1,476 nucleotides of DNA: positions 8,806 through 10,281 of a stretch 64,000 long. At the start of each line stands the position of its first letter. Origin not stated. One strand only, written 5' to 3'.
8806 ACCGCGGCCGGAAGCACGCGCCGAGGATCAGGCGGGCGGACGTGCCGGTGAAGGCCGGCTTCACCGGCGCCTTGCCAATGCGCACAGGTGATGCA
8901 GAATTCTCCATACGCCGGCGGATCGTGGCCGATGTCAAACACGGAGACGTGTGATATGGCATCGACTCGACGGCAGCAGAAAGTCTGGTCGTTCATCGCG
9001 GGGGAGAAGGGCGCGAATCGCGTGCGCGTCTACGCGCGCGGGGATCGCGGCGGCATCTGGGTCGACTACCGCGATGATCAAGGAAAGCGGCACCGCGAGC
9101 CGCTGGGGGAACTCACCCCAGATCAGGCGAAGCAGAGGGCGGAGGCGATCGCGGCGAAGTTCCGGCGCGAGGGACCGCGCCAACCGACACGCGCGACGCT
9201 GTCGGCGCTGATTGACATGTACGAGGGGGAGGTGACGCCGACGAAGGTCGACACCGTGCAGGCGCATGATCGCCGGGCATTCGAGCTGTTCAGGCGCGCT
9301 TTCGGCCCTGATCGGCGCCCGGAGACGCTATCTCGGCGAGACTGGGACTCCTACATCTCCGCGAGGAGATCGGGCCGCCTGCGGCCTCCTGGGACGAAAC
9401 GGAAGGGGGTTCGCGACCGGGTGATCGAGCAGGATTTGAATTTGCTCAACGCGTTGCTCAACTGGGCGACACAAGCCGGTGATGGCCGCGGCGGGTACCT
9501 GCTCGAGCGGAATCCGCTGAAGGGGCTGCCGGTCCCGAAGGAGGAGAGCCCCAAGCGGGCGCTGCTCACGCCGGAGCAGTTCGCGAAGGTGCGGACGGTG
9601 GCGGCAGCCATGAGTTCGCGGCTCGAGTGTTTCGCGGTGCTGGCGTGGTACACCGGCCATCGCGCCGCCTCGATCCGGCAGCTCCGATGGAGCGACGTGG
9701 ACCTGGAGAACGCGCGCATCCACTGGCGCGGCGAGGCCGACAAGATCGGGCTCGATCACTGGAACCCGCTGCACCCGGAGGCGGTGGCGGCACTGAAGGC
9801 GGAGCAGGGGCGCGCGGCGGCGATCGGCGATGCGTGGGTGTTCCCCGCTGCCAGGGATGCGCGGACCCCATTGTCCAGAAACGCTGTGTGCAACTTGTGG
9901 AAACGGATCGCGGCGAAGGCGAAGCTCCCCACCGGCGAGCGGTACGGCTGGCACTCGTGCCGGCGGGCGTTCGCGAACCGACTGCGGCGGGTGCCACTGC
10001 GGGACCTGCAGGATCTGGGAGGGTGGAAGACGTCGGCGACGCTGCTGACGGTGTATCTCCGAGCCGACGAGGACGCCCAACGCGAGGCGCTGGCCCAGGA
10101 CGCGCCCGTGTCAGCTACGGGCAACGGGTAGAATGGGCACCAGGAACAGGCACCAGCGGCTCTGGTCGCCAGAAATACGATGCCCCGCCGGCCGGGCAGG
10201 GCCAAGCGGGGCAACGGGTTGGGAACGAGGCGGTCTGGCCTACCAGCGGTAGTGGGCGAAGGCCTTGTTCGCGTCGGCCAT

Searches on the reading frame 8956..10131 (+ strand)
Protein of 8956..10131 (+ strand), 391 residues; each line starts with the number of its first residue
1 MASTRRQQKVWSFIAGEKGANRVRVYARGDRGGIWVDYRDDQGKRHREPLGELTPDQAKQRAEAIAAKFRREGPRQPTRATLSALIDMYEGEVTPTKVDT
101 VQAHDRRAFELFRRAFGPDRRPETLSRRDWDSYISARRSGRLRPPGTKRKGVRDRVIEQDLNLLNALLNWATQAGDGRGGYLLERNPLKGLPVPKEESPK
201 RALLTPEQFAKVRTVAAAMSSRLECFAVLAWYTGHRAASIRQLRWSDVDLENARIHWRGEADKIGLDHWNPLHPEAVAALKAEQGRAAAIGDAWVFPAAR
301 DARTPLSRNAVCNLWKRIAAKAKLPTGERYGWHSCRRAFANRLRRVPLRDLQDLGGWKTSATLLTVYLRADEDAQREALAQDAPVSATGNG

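Call 104: find_related_loci(query=window:8956-10131:+, collection=viral_contigs, flank=10000)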
Query window:8956-10131:+ (391 aa) in viral_contigs; peptide patterns used: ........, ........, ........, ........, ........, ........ (x = any residue, [..] = any of these).
28 stretches matched a pattern; 6 encode a relative of the query (tblastn E <= 1e-3); 6 distinct loci.
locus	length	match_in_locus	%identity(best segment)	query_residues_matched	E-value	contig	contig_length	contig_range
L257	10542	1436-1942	28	161-343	7e-10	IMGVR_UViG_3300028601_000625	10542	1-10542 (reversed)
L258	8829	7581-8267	23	151-356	5e-7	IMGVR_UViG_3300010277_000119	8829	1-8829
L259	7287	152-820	22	157-356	5e-7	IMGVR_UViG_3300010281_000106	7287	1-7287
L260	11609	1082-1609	26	81-256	8e-6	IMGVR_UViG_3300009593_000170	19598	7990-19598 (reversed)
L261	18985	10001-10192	35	186-252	2e-5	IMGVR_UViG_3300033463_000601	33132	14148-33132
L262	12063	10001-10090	50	227-256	4e-5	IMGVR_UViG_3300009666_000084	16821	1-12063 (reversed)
